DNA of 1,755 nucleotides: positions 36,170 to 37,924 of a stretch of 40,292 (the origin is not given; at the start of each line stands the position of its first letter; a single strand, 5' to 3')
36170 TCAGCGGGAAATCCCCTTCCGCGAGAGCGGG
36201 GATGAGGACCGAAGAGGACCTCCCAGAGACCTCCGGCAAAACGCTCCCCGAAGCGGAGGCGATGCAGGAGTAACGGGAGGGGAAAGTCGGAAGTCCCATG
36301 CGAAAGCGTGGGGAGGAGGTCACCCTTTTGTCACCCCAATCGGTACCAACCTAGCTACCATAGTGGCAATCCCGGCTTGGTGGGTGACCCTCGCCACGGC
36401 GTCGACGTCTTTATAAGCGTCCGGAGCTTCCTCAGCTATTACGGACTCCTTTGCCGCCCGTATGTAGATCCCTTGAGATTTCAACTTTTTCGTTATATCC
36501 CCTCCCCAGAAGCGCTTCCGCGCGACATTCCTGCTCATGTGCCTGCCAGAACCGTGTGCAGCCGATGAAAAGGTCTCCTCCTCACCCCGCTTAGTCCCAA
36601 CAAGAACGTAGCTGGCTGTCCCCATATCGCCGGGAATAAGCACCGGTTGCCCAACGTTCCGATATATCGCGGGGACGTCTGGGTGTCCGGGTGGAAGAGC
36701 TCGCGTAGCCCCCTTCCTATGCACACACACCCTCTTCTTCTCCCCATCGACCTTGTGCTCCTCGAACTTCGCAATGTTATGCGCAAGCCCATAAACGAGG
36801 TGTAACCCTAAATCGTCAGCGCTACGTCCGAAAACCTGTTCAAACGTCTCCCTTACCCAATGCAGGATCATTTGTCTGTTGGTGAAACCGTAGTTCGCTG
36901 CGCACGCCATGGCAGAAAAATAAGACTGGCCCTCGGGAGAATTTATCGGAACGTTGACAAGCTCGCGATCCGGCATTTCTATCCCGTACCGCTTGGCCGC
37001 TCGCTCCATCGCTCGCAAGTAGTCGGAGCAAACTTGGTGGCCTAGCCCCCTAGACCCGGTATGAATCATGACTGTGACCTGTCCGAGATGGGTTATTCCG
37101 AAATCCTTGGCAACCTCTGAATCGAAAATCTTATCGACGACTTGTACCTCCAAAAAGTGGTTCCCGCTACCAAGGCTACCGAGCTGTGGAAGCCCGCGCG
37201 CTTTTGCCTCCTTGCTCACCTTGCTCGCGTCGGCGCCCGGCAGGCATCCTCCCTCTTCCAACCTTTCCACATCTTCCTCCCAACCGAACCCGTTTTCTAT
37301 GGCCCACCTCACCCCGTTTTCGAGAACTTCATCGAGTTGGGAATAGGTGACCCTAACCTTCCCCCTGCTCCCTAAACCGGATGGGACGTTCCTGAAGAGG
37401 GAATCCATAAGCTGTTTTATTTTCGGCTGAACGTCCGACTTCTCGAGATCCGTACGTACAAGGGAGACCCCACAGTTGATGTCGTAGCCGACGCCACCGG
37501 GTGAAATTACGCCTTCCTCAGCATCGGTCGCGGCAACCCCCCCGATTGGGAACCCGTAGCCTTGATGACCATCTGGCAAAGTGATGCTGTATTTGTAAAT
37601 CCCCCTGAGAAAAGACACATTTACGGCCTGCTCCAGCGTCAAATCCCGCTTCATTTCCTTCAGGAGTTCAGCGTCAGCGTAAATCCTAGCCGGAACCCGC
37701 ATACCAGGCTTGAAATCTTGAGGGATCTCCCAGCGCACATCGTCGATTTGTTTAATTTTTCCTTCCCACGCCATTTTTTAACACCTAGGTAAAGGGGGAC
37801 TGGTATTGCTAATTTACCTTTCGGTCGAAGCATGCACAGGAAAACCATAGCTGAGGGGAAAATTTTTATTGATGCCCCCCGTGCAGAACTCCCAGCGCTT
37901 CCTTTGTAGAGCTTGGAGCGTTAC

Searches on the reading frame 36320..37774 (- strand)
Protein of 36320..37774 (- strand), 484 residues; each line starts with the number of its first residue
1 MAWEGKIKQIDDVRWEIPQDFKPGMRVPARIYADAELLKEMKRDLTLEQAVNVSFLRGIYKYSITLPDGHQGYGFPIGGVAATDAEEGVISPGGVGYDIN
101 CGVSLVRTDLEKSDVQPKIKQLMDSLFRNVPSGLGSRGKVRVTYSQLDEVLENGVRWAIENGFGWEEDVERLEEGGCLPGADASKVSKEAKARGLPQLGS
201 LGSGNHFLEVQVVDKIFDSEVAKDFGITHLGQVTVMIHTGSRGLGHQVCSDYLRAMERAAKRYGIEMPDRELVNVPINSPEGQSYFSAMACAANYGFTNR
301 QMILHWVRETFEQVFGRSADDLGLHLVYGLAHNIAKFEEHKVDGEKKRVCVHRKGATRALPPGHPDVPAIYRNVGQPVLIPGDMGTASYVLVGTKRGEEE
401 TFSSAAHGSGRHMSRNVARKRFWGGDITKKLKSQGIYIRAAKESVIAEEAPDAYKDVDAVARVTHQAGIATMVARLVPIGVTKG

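Call 6: find_encoding_contigs(protein=window:36320-37774:-, flank=10000, max_places=6)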
Protein window:36320-37774:- (484 aa): 13 contigs read that carry it; 6 places shown.
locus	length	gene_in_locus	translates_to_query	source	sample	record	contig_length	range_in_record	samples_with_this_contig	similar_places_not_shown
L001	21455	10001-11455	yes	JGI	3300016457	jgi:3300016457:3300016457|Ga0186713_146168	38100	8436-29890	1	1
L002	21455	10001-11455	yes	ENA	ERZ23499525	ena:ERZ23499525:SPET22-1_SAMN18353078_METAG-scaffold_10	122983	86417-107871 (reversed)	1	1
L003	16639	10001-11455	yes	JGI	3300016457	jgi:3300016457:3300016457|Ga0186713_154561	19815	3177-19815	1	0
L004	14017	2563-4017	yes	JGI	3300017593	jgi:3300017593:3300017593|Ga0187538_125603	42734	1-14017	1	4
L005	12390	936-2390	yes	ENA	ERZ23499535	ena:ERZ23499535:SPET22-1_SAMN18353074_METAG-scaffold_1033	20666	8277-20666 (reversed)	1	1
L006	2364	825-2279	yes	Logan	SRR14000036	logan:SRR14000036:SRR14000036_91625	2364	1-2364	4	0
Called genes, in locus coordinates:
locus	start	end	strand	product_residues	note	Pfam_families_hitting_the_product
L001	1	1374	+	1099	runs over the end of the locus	PF04563:RNA_pol_Rpb2_1, PF04561:RNA_pol_Rpb2_2, PF04565:RNA_pol_Rpb2_3, PF04566:RNA_pol_Rpb2_4, PF04567:RNA_pol_Rpb2_5, PF00562:RNA_pol_Rpb2_6, PF04560:RNA_pol_Rpb2_7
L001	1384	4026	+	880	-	PF04997:RNA_pol_Rpb1_1, PF00623:RNA_pol_Rpb1_2, PF04983:RNA_pol_Rpb1_3, PF05000:RNA_pol_Rpb1_4, PF04998:RNA_pol_Rpb1_5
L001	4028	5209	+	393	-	PF04998:RNA_pol_Rpb1_5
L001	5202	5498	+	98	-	PF01248:Ribosomal_L7Ae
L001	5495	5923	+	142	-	PF07650:KH_2, PF26594:KH_NusA_2nd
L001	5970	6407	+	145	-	PF00164:Ribosom_S12_S23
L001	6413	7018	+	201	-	PF00177:Ribosomal_S7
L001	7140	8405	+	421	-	PF00009:GTP_EFTU, PF03144:GTP_EFTU_D2, PF03143:GTP_EFTU_D3, PF22594:GTP-eEF1A_C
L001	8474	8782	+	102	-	PF00338:Ribosomal_S10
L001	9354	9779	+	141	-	PF01951:Archease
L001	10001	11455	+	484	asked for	PF01139:RtcB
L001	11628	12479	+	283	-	PF02598:Methyltrn_RNA_3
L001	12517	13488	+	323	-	PF00297:Ribosomal_L3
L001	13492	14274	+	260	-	PF00573:Ribosomal_L4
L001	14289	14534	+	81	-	PF00276:Ribosomal_L23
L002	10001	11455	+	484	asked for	PF01139:RtcB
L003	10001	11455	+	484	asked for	PF01139:RtcB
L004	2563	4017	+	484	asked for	PF01139:RtcB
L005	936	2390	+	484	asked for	PF01139:RtcB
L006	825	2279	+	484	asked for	PF01139:RtcB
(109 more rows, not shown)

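Call 11: find_related_loci(query=window:36320-37774:-, collection=genome_contigs, flank=6000)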
Query window:36320-37774:- (484 aa) in genome_contigs; peptide patterns used: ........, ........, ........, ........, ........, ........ (x = any residue, [..] = any of these).
187 stretches matched a pattern; 151 encode a relative of the query (tblastn E <= 1e-3); the best 80 are kept; 80 distinct loci.
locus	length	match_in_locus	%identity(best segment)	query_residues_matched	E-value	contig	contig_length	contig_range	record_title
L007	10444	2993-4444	79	1-484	0e+0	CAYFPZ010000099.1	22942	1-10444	MAG TPA_asm: Candidatus Hadarchaeota archaeon isolate ERP108616_co1_256 genome assembly, contig: k119_811020, whole geno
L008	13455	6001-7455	69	1-484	0e+0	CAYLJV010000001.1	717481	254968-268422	MAG TPA_asm: Candidatus Hadarchaeota archaeon isolate SRP141376_co1_77 genome assembly, contig: NODE_1_length_717481_cov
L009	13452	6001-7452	72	1-484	0e+0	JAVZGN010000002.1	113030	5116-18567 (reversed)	MAG: Candidatus Hadarchaeales archaeon isolate DRTY-6_201808_bins_36 DRTY-6_201808_bins_36_scaffold_2, whole genome shot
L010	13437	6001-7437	63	6-484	0e+0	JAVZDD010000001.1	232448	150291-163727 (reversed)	MAG: Candidatus Nanoarchaeia archaeon isolate DRTY-6_201709_bins_1 DRTY-6_201709_bins_1_scaffold_1, whole genome shotgun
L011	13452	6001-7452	60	1-484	0e+0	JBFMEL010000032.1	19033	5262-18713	MAG: Thermoplasmatota archaeon isolate MAG244 MAG244_32, whole genome shotgun sequence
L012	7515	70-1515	60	3-484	0e+0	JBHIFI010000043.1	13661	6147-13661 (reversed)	MAG: Thermoplasmata archaeon isolate b1.sp2_bin.58 NODE_1023_length_13661_cov_10.833676, whole genome shotgun sequence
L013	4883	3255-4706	58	1-484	0e+0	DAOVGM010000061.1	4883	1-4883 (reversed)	MAG TPA_asm: Methanomassiliicoccales archaeon isolate CSMAG_1135 CSMAG_1135_k141_3828658_length_4883_cov_6.0000, whole g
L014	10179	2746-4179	60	7-484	0e+0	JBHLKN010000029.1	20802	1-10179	MAG: Candidatus Hodarchaeota archaeon isolate DZ1B.339 DZ1B.339@6959, whole genome shotgun sequence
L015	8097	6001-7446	59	3-484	0e+0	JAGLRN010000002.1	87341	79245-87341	MAG: Thermoplasmata archaeon isolate RS_9_17 ROV157_9.bin.17.fa_2, whole genome shotgun sequence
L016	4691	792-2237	59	3-484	0e+0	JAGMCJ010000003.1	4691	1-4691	MAG: Thermoplasmata archaeon isolate RS_17_1 ZL495.bin.1.fa_3, whole genome shotgun sequence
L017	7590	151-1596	57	3-484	0e+0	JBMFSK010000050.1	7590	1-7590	MAG: Thermoplasmata archaeon isolate KM4345-23 NODE_2513_length_7590_cov_14.797611, whole genome shotgun sequence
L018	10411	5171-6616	59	3-484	0e+0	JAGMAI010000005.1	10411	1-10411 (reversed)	MAG: Thermoplasmata archaeon isolate RS_14_3 ZL355.bin.3.fa_5, whole genome shotgun sequence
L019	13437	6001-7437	59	3-481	0e+0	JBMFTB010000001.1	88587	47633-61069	MAG: Thermoplasmata archaeon isolate KM4347-02 NODE_1_length_88587_cov_231.524235, whole genome shotgun sequence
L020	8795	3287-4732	59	3-484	0e+0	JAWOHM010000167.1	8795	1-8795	MAG: Thermoplasmata archaeon isolate CWP4-2.bin.83 k191_4373302, whole genome shotgun sequence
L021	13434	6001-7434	63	6-484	0e+0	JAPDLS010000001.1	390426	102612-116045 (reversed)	MAG: Candidatus Haiyanarchaeum thermophilum isolate JZ-1_201705_bins_113 JZ-1_201705_bins_113_scaffold_1, whole genome s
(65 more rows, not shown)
